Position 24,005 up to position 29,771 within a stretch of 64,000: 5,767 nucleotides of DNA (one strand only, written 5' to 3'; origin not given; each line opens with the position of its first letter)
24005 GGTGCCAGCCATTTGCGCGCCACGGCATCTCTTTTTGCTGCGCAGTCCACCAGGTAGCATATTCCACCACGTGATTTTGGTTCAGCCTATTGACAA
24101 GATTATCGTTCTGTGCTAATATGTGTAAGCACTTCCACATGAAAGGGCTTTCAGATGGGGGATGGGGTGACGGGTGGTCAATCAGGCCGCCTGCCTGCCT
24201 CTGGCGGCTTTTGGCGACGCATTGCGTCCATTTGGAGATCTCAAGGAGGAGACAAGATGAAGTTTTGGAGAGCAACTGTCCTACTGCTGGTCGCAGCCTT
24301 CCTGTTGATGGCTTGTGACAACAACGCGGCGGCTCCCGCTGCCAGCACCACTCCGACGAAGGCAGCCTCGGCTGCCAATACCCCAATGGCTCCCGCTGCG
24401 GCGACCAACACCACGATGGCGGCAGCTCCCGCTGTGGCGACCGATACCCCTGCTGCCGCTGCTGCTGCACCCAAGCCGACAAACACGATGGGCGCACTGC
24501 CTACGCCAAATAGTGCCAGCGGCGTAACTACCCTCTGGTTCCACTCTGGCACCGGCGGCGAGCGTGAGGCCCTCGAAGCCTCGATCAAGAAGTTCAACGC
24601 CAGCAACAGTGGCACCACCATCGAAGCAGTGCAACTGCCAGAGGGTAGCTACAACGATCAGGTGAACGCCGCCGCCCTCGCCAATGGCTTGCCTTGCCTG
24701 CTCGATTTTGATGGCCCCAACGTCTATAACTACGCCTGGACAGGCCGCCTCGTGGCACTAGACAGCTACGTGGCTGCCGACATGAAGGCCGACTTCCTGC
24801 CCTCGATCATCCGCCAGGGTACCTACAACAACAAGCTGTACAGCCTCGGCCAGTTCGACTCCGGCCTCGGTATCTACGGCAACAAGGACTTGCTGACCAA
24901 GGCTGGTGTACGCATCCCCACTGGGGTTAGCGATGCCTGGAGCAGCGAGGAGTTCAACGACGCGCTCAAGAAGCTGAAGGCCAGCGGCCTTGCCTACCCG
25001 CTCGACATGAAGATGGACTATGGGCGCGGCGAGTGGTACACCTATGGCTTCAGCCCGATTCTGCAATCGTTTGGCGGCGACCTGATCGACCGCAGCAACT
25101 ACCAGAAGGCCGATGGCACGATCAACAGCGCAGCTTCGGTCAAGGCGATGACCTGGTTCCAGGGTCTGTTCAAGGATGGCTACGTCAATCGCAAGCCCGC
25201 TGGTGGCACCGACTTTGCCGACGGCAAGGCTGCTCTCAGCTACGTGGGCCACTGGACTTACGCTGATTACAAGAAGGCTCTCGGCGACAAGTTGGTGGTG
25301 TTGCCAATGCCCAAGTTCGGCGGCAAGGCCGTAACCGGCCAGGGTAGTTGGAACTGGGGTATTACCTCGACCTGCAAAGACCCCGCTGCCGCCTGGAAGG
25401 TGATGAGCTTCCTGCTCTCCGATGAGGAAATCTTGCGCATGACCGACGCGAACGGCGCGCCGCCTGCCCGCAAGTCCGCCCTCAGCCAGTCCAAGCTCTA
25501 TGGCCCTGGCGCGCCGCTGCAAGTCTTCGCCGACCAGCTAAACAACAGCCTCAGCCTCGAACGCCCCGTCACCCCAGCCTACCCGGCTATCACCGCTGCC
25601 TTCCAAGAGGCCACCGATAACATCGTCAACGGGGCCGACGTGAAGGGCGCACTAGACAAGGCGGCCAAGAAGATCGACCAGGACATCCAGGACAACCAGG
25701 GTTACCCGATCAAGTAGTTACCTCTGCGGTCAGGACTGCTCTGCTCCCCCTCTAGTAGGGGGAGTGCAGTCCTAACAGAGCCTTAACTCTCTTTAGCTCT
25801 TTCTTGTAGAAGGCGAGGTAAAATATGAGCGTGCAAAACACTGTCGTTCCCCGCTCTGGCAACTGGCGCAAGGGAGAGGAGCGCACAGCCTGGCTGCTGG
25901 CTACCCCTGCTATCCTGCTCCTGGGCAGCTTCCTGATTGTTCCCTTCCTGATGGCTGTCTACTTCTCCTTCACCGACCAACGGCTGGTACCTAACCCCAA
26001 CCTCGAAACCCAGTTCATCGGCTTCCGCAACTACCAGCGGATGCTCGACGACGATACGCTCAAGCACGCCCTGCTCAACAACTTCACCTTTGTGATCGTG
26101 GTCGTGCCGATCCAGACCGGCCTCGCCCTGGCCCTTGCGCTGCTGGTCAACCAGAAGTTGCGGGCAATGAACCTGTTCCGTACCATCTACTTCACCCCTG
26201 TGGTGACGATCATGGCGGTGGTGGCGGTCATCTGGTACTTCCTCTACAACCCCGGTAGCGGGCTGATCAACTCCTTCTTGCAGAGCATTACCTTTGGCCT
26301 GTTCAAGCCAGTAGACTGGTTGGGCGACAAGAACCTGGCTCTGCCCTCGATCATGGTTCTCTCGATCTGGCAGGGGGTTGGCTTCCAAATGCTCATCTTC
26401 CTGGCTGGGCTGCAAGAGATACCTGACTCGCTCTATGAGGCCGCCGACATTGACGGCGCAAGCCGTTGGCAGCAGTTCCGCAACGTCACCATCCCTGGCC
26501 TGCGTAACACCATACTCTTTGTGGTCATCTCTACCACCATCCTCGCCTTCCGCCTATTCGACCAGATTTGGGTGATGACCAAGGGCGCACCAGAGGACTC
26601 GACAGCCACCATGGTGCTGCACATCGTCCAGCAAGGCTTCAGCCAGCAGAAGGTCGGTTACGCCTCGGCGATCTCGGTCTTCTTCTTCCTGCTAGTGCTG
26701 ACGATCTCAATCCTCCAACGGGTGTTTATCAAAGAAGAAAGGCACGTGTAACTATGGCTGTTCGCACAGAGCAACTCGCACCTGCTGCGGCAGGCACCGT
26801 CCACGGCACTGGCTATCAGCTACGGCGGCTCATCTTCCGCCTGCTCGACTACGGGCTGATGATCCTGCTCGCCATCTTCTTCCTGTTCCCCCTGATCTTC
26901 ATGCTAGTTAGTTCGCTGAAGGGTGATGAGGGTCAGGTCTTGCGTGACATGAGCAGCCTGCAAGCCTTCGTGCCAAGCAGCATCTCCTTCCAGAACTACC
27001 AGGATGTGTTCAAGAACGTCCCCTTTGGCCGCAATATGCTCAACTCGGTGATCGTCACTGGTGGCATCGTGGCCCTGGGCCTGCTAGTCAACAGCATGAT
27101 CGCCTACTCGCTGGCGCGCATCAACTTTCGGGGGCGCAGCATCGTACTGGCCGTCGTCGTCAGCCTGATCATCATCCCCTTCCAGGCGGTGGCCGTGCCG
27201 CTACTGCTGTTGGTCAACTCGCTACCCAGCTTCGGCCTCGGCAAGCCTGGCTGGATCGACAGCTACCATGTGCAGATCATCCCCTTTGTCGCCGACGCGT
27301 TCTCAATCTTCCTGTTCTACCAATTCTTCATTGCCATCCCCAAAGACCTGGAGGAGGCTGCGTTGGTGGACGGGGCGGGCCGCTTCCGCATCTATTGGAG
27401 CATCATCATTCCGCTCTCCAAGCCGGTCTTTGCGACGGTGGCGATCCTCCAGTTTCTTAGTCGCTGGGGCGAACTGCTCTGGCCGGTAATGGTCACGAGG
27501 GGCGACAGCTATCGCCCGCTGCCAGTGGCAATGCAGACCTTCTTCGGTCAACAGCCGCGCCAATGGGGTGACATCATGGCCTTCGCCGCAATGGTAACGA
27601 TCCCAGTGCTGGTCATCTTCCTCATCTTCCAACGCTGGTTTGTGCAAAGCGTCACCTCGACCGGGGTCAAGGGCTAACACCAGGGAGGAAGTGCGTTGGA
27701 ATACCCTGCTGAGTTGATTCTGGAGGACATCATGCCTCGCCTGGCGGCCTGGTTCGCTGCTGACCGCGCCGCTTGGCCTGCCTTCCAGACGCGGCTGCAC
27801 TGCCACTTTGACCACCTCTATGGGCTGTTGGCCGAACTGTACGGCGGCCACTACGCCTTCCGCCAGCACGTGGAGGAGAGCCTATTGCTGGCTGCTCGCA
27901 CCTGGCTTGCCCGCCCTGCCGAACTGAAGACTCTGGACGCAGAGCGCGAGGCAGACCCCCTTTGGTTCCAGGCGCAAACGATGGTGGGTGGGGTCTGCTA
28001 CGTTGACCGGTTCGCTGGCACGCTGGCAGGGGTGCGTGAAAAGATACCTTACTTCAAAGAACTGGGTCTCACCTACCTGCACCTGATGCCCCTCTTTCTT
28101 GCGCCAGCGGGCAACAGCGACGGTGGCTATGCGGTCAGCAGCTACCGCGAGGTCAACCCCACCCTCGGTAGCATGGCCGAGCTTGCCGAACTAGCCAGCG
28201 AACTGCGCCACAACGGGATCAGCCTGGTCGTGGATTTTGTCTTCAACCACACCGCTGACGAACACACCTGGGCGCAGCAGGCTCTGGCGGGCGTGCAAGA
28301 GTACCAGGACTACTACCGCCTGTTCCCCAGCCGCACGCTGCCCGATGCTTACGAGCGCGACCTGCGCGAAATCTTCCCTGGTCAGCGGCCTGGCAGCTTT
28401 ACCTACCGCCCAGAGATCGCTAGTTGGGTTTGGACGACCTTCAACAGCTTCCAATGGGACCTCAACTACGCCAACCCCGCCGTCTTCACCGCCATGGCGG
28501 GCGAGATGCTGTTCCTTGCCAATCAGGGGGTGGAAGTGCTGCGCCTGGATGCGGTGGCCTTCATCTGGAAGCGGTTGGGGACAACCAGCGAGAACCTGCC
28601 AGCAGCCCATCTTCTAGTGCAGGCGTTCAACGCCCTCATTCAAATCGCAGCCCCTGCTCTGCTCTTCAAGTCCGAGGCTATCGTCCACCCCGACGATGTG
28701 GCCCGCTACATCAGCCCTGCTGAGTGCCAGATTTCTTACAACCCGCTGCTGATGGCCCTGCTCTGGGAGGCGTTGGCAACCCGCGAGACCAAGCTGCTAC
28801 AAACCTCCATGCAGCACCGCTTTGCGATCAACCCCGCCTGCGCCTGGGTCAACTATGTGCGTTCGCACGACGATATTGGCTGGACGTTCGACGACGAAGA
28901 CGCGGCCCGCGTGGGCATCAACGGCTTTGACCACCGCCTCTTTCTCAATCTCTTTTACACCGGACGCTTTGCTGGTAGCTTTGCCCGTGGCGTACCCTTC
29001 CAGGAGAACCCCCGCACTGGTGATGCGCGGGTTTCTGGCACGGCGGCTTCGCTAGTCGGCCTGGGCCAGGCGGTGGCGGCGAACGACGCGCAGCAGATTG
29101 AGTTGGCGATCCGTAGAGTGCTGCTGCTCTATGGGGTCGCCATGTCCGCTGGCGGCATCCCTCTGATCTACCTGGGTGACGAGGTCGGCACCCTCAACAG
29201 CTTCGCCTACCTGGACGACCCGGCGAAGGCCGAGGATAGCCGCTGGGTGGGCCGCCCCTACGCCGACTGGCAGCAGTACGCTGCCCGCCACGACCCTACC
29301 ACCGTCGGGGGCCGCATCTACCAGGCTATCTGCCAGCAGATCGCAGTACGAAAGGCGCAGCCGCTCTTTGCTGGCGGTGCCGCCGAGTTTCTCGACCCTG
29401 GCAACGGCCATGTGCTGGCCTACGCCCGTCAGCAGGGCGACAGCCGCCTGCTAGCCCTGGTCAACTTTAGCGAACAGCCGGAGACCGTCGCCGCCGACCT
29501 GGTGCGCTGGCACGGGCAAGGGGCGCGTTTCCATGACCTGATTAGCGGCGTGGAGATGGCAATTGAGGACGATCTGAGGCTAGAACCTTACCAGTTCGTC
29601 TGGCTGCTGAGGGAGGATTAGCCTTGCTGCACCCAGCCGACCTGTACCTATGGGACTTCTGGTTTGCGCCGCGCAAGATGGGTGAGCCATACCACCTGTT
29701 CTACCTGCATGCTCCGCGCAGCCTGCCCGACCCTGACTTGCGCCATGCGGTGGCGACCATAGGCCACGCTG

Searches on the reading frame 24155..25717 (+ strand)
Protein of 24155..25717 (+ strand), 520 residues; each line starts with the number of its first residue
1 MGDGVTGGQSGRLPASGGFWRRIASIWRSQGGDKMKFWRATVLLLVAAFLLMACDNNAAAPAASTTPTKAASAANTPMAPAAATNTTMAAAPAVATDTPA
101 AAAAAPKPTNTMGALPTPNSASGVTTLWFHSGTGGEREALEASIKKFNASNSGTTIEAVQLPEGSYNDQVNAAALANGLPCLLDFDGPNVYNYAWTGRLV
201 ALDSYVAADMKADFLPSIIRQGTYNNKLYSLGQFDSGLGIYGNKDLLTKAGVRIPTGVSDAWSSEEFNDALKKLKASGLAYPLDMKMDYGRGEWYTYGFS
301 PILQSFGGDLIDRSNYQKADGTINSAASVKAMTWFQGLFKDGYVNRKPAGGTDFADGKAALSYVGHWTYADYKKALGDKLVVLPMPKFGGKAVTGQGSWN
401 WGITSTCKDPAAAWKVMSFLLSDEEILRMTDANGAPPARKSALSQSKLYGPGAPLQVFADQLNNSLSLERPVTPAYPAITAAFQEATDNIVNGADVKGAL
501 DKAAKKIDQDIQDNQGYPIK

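Call 15: search_protein_families(library=pfam, proteins=[window:24155-25717:+], max_evalue=0.001)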
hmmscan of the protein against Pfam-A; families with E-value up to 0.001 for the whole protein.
window:24155-25717:+ (520 aa): 2 families
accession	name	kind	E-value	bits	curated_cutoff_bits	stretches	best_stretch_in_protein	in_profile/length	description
PF13416.11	SBP_bac_8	-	2.4e-29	103.5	27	1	143-444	2-267/279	Bacterial extracellular solute-binding protein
PF01547.30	SBP_bac_1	-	1.9e-23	84.4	26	1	136-424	4-304/307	Bacterial extracellular solute-binding protein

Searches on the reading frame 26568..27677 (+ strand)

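Call 14: search_protein_families(library=pfam, proteins=[window:26568-27677:+], max_evalue=0.001)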
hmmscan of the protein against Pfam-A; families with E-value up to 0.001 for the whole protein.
window:26568-27677:+ (369 aa): 1 family
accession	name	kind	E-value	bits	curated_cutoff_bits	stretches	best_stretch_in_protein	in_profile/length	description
PF00528.27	BPD_transp_1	-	1.9e-18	67.3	26.4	1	177-362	3-182/184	Binding-protein-dependent transport system inner membrane component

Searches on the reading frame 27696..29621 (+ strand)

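Call 14: search_protein_families(library=pfam, proteins=[window:27696-29621:+], max_evalue=0.001)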
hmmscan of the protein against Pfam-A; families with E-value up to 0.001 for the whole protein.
window:27696-29621:+ (641 aa): 6 families
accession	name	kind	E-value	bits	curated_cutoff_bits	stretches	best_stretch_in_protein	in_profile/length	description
PF00128.31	Alpha-amylase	-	2.5e-39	136.2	22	1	107-406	15-319/446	Alpha amylase, catalytic domain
PF16657.11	Malt_amylase_C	-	2e-11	44.2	27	1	561-636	1-75/75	Maltogenic Amylase, C-terminal domain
PF22582.2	Amylosucrase_C-like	-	1.4e-07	32.3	27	1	570-637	8-75/76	Amylosucrase, C-terminal domain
PF22460.2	Neopullulanase-like_C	-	7.1e-06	26.7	27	1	571-623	8-60/79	Neopullulanase-like, C-terminal domain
PF14701.12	hDGE_amylase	-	5.6e-05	22.9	27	1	102-195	13-112/439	Glycogen debranching enzyme, glucanotransferase domain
PF11941.14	DUF3459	-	0.00017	22.3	22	1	549-637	6-90/90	Domain of unknown function (DUF3459)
